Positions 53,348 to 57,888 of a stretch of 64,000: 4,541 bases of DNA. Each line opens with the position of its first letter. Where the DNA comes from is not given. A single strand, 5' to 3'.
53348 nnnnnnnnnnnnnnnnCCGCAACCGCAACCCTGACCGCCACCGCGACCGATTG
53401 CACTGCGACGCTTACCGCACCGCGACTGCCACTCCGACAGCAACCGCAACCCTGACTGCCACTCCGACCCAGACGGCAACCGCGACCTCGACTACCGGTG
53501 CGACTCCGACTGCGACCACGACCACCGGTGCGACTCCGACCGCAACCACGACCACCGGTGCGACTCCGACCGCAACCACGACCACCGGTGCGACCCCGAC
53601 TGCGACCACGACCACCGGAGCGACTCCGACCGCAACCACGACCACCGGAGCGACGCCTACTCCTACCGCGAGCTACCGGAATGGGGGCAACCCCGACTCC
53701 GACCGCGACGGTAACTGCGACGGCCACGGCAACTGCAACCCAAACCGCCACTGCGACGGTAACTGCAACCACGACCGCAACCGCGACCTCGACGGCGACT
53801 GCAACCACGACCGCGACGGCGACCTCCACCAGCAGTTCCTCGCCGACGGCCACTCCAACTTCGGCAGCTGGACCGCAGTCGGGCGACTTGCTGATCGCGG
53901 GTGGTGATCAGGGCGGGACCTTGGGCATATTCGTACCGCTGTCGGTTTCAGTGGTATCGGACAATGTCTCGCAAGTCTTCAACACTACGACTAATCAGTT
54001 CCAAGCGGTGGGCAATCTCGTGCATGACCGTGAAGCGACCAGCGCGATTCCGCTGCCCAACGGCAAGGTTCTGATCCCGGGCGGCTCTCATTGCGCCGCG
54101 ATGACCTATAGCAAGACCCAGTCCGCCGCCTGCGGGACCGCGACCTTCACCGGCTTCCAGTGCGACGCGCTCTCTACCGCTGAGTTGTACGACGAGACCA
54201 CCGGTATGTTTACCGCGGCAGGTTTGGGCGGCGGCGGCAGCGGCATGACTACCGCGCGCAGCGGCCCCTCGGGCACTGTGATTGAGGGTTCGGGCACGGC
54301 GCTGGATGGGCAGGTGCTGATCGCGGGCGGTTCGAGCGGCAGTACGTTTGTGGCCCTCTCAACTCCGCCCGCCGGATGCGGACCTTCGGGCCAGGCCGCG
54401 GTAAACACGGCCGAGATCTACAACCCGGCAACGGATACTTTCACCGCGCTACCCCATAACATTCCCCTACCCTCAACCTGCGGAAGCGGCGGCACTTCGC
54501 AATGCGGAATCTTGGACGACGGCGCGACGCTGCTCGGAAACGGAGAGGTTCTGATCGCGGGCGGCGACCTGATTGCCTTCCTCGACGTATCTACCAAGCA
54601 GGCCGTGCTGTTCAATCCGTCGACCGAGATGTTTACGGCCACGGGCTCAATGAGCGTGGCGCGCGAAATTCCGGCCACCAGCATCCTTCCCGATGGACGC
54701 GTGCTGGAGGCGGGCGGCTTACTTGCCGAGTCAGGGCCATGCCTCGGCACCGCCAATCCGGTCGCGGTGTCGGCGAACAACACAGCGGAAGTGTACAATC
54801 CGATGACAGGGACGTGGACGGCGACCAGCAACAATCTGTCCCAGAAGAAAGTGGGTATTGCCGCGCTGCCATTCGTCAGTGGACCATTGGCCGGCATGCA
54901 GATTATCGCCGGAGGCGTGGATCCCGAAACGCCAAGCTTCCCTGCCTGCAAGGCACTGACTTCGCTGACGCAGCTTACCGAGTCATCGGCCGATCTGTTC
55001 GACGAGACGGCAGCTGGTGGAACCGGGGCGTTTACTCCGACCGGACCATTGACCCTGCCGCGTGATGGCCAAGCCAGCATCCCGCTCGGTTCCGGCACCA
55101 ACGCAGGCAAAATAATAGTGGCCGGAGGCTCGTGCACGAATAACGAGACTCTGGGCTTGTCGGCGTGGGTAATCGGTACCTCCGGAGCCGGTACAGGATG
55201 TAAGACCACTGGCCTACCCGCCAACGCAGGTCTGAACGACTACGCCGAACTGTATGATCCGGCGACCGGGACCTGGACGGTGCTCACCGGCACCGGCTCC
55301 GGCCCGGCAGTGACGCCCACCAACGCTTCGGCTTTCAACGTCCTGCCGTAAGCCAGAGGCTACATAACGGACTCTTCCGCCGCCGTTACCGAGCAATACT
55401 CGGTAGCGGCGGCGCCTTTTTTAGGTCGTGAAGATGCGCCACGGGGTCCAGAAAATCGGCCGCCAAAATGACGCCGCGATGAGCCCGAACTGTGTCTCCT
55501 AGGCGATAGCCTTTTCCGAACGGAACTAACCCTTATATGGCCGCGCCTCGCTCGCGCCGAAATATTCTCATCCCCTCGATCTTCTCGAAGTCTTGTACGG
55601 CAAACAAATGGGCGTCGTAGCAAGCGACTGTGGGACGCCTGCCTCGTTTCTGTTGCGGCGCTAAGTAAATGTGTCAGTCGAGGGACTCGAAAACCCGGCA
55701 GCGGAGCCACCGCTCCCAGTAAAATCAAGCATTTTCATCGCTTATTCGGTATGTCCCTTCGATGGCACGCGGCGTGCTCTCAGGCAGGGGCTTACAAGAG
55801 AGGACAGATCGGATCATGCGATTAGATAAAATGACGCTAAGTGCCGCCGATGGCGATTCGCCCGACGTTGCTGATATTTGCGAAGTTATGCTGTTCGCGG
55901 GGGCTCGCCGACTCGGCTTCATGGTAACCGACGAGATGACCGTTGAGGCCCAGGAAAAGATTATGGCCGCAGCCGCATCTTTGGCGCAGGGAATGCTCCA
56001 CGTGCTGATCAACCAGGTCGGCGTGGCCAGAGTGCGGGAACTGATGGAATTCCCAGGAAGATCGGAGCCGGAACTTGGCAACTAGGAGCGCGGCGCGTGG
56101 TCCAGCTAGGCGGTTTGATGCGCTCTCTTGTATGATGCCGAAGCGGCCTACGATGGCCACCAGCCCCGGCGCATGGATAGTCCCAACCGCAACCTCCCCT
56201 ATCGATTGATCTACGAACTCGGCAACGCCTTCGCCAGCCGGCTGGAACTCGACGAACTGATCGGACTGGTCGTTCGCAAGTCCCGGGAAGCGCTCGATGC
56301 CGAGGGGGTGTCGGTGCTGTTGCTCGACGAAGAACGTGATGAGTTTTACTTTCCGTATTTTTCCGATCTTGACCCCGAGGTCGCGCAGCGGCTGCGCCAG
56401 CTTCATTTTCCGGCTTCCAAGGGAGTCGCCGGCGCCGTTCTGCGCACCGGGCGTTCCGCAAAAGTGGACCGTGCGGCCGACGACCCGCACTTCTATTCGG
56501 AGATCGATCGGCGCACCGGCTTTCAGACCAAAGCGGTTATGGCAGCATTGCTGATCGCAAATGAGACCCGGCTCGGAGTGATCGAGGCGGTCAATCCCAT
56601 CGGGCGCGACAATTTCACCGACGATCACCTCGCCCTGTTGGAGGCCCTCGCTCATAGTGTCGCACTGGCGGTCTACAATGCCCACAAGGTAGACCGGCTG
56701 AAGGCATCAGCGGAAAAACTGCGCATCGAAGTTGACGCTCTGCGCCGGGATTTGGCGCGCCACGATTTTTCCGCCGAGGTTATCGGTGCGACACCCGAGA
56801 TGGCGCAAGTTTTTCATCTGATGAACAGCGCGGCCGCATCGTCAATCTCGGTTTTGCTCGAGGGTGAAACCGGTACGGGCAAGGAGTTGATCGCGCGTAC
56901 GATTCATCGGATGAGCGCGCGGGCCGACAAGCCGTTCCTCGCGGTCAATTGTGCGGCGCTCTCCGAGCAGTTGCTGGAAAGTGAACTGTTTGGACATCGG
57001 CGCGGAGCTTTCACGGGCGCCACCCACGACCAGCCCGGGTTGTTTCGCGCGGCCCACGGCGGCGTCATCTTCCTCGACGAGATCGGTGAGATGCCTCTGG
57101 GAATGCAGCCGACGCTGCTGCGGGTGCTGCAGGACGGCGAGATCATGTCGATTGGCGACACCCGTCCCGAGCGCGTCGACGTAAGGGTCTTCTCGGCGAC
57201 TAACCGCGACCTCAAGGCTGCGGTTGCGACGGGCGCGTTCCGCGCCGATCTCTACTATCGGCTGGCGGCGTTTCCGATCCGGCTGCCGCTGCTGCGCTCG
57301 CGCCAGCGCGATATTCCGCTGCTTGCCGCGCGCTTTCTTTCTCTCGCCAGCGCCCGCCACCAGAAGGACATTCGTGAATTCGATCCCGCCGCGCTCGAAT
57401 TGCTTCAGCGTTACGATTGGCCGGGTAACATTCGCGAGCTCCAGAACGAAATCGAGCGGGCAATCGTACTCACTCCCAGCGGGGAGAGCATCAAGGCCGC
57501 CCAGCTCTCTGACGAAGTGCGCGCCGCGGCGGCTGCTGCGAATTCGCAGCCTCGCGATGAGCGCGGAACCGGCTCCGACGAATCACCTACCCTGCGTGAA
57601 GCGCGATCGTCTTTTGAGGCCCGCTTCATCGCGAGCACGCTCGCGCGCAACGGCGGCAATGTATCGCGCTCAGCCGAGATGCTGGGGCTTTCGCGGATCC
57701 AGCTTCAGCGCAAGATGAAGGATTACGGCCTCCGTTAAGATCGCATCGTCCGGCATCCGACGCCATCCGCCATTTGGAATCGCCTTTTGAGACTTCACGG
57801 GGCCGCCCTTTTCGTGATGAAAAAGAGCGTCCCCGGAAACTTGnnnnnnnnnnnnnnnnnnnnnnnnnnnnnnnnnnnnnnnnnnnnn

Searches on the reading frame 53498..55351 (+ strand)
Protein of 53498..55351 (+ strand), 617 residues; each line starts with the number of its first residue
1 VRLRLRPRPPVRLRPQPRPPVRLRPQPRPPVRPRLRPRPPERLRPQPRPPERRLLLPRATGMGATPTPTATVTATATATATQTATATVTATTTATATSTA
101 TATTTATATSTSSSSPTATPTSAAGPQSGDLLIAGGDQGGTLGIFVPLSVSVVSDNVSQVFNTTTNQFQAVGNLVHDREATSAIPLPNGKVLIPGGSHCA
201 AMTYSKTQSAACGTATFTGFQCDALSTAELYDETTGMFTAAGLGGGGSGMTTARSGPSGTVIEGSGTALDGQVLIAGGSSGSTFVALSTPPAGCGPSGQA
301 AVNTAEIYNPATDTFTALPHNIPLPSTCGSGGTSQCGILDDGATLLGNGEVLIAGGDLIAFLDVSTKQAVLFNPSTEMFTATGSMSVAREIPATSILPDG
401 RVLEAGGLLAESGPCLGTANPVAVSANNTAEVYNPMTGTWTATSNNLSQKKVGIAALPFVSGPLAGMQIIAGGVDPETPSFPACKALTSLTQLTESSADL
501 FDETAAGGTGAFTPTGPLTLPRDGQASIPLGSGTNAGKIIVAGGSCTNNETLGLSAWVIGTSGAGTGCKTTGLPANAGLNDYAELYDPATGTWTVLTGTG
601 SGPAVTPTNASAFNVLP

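Call 58: search_protein_families(library=pfam, proteins=[window:53498-55351:+], max_evalue=0.001)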
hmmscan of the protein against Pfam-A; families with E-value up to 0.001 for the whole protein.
window:53498-55351:+ (617 aa): 4 families
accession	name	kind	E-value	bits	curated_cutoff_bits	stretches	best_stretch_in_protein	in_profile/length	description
PF13964.12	Kelch_6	-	5.5e-13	48.8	25.3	0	265-319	6-44/50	Kelch motif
PF01344.31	Kelch_1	-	4.2e-11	42.6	20.1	0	267-319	8-43/46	Kelch motif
PF07646.21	Kelch_2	-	6.2e-05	23.2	21.3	0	268-316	9-42/48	Kelch motif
PF13415.12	Kelch_3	-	0.00018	22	22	0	581-601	18-37/48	Galactose oxidase, central domain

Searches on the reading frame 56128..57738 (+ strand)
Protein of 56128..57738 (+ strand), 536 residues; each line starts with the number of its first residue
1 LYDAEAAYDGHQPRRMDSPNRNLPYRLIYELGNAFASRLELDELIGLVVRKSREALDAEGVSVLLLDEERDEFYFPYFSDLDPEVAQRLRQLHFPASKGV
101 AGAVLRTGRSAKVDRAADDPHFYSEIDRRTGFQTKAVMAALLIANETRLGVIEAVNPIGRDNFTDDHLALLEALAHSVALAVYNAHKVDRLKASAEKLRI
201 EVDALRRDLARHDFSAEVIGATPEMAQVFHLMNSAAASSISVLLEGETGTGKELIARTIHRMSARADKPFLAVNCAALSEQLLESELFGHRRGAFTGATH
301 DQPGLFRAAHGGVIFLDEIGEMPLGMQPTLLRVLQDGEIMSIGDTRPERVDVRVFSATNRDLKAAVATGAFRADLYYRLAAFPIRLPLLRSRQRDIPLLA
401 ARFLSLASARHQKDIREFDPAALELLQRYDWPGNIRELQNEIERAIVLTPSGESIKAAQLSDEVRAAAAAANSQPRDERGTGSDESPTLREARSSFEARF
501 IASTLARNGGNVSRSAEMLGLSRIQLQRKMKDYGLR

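Call 58: search_protein_families(library=pfam, proteins=[window:56128-57738:+], max_evalue=0.001)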
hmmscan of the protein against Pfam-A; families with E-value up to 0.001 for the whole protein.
window:56128-57738:+ (536 aa): 11 families
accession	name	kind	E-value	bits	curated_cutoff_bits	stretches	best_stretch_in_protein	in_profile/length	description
PF00158.32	Sigma54_activat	-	5.3e-68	228.4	20.2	1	219-384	2-167/168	Sigma-54 interaction domain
PF25601.1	AAA_lid_14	-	2.2e-25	88.7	27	1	390-473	1-83/87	AAA+ ATPase lid domain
PF14532.12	Sigma54_activ_2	-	1.3e-16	61.5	25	1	219-389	1-138/138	Sigma-54 interaction domain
PF01590.32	GAF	-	1.3e-15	58.5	22.4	1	40-182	1-133/133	GAF domain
PF13185.12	GAF_2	-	1.4e-12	48.4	28.6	1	40-182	3-135/136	GAF domain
PF02954.25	HTH_8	-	5.4e-11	42.5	22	1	495-533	4-42/42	Bacterial regulatory protein, Fis family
PF07728.20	AAA_5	-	1.3e-09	38.6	22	1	242-359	2-122/139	AAA domain (dynein-related subfamily)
PF13492.12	GAF_3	-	2.7e-08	34.7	27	1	41-183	2-128/129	GAF domain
PF07724.20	AAA_2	-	1.5e-07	32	27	1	239-340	3-105/166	AAA domain (Cdc48 subfamily)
PF01078.27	Mg_chelatase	-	1.9e-06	27.9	20.3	1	231-340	14-136/207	Magnesium chelatase, subunit ChlI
PF00004.35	AAA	-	0.00017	22.5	21.2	1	242-360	1-110/131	ATPase family associated with various cellular activities (AAA)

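Call 87: find_homologous_proteins(query=window:56128-57738:+, max_evalue=1e-80)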
Query window:56128-57738:+ (536 aa): 1126 proteins with E <= 1e-80 among 8000 candidates; the best 120 are listed.
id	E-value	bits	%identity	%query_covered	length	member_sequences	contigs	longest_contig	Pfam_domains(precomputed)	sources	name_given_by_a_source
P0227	0.0e+0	1160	100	100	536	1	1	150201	PF13185.13,PF00158.33,PF07724.21,PF25601.2,PF01590.33,PF02954.26,PF13492.13,PF14532.13,PF07728.21,PF01078.28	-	-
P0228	6.7e-263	891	79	97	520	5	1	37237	PF13185.13,PF00158.33,PF07724.21,PF25601.2,PF01590.33,PF02954.26,PF13492.13,PF14532.13,PF07728.21,PF01078.28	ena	-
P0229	6.6e-257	871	77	97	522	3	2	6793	PF13185.13,PF00158.33,PF07724.21,PF25601.2,PF01590.33,PF02954.26,PF13492.13,PF00004.36,PF14532.13,PF07728.21,PF01078.28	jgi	jgi:Nif-specific regulatory protein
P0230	8.3e-255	864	78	97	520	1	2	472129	PF13185.13,PF00158.33,PF07724.21,PF25601.2,PF01590.33,PF02954.26,PF13492.13,PF00004.36,PF14532.13,PF07728.21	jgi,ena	-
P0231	5.6e-252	855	76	97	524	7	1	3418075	PF13185.13,PF00158.33,PF07724.21,PF25601.2,PF01590.33,PF02954.26,PF13492.13,PF00004.36,PF14532.13,PF07728.21,PF01078.28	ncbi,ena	-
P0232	5.3e-251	852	75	97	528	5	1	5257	PF13185.13,PF00158.33,PF07724.21,PF25601.2,PF01590.33,PF02954.26,PF13492.13,PF14532.13,PF07728.21,PF01078.28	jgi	jgi:transcriptional regulator with GAF, ATPase, and Fis domain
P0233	1.3e-249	847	75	97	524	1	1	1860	PF13185.13,PF00158.33,PF07724.21,PF25601.2,PF01590.33,PF02954.26,PF13492.13,PF00004.36,PF14532.13,PF07728.21,PF01078.28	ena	-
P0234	3.9e-249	846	75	97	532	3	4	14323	PF13185.13,PF00158.33,PF07724.21,PF25601.2,PF01590.33,PF02954.26,PF13492.13,PF14532.13,PF07728.21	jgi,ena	jgi:Nif-specific regulatory protein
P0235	1.1e-248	844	75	97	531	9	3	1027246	PF13185.13,PF00158.33,PF07724.21,PF25601.2,PF01590.33,PF02954.26,PF13492.13,PF14532.13,PF07728.21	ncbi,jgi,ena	jgi:Nif-specific regulatory protein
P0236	1.4e-248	844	75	97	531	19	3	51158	PF13185.13,PF00158.33,PF07724.21,PF25601.2,PF01590.33,PF02954.26,PF13492.13,PF14532.13,PF07728.21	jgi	jgi:Nif-specific regulatory protein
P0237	1.9e-247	840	74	97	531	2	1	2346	PF13185.13,PF00158.33,PF07724.21,PF25601.2,PF01590.33,PF02954.26,PF13492.13,PF14532.13,PF07728.21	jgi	jgi:Nif-specific regulatory protein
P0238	2.9e-247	839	75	97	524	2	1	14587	PF13185.13,PF00158.33,PF07724.21,PF25601.2,PF01590.33,PF02954.26,PF13492.13,PF00004.36,PF14532.13,PF07728.21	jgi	jgi:transcriptional regulator with GAF, ATPase, and Fis domain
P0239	4.9e-247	839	75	97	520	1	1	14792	PF13185.13,PF00158.33,PF07724.21,PF25601.2,PF01590.33,PF02954.26,PF13492.13,PF00004.36,PF14532.13,PF07728.21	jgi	jgi:Nif-specific regulatory protein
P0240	1.1e-246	838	75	97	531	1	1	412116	PF13185.13,PF00158.33,PF07724.21,PF25601.2,PF01590.33,PF02954.26,PF13492.13,PF14532.13,PF07728.21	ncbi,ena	-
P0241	1.3e-246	837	74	97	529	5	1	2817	PF13185.13,PF00158.33,PF07724.21,PF25601.2,PF01590.33,PF02954.26,PF13492.13,PF14532.13,PF07728.21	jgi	jgi:Nif-specific regulatory protein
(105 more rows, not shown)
